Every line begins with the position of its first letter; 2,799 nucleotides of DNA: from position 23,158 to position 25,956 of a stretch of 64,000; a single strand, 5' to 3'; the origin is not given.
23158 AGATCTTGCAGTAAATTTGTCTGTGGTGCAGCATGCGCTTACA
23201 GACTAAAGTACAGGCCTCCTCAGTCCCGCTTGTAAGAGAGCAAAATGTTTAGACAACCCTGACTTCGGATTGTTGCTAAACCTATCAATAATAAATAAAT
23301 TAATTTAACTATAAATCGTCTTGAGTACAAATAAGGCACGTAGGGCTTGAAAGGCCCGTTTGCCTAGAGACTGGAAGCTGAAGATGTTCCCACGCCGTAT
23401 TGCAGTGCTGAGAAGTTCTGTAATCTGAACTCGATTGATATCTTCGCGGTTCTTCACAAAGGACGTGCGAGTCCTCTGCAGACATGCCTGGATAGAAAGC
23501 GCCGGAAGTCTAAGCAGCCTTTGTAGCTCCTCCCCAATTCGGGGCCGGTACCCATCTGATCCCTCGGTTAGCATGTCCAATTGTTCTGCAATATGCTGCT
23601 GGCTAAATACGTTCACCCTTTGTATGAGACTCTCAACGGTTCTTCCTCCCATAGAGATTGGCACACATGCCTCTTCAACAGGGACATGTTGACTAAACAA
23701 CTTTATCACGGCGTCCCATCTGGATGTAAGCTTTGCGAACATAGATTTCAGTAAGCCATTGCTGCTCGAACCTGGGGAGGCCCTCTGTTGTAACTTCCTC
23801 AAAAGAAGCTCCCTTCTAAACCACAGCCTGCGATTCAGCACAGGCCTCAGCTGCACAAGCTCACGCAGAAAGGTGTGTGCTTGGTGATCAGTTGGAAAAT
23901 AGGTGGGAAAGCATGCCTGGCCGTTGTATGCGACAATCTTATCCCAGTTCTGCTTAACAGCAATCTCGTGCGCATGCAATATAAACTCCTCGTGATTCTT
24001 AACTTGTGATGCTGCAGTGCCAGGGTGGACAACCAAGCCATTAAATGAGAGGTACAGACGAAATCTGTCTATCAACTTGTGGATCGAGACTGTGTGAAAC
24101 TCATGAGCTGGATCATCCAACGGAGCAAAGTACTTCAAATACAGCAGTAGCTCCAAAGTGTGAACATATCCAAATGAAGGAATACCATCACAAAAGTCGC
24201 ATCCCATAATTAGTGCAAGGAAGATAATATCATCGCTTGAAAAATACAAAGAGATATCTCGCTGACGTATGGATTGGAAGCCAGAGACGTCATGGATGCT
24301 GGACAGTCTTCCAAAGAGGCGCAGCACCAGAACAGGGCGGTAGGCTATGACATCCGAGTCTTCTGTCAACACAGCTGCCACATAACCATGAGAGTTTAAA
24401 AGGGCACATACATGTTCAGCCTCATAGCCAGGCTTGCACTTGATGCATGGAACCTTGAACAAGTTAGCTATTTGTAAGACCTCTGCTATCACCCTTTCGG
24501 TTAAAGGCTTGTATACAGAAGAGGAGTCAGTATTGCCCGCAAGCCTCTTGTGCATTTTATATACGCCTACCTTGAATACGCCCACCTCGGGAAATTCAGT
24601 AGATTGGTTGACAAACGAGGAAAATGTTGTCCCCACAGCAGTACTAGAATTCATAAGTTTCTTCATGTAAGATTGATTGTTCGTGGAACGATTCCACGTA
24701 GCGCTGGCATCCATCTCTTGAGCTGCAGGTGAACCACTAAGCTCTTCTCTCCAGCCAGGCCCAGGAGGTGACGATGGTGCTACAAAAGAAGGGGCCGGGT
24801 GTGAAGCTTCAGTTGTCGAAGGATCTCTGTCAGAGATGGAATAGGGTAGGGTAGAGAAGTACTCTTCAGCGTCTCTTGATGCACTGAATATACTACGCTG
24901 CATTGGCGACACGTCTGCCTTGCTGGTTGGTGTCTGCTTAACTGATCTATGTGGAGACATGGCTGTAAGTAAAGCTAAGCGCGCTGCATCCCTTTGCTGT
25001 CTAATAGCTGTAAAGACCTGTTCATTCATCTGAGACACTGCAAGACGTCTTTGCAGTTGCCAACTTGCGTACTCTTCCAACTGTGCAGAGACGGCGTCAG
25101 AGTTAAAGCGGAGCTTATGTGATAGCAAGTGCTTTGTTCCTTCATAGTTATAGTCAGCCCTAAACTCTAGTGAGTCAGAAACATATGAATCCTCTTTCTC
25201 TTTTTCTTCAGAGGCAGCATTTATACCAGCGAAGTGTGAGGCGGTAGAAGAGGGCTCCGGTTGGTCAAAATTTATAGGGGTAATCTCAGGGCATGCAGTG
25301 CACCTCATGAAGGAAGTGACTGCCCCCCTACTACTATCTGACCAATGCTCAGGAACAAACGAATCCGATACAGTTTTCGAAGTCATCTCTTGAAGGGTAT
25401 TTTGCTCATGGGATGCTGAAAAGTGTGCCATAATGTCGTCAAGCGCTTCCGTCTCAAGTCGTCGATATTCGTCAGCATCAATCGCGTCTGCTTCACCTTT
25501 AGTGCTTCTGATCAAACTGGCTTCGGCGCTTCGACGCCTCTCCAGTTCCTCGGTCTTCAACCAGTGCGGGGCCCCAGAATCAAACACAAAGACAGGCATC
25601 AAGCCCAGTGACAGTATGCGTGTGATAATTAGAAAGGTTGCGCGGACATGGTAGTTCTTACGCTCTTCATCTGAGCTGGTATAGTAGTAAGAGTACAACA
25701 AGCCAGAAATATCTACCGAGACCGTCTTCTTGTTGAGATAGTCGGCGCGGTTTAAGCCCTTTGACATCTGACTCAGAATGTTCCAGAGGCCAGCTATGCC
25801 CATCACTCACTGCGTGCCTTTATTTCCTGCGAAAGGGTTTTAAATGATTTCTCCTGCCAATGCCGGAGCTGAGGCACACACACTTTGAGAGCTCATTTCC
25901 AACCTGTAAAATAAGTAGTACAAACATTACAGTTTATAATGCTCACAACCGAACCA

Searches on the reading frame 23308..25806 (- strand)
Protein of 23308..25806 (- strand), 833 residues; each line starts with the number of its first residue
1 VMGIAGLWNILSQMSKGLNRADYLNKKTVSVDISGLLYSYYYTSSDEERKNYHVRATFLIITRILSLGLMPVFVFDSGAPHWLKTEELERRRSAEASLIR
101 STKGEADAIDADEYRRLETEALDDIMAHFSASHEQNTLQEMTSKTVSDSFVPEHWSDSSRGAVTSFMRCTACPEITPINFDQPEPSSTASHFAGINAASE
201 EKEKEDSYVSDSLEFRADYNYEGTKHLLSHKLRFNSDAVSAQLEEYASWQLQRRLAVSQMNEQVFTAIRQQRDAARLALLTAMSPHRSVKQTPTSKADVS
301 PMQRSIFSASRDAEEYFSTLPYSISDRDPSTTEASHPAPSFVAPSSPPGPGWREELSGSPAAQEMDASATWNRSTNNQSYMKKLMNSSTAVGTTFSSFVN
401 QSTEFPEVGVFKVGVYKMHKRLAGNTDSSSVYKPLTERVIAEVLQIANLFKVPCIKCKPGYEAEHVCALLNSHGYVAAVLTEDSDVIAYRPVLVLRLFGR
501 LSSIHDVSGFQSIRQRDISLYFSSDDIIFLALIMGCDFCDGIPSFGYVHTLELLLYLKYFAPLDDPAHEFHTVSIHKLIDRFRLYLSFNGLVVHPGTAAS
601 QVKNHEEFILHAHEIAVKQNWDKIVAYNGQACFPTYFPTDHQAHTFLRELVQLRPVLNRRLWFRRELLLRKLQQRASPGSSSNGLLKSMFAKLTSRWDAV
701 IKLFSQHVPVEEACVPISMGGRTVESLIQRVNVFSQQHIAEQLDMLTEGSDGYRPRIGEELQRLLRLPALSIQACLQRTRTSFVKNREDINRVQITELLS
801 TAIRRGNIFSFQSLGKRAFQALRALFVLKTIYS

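Call 58: search_protein_families(library=pfam, proteins=[window:23308-25806:-], max_evalue=0.001)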
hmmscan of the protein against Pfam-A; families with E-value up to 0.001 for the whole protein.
window:23308-25806:- (833 aa): 2 families
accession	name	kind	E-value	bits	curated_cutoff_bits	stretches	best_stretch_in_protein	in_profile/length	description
PF00752.23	XPG_N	-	4.6e-12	46.7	22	1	2-96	1-99/101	XPG N-terminal domain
PF00867.23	XPG_I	-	3.4e-10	40.6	24.9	1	453-537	3-89/89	XPG I-region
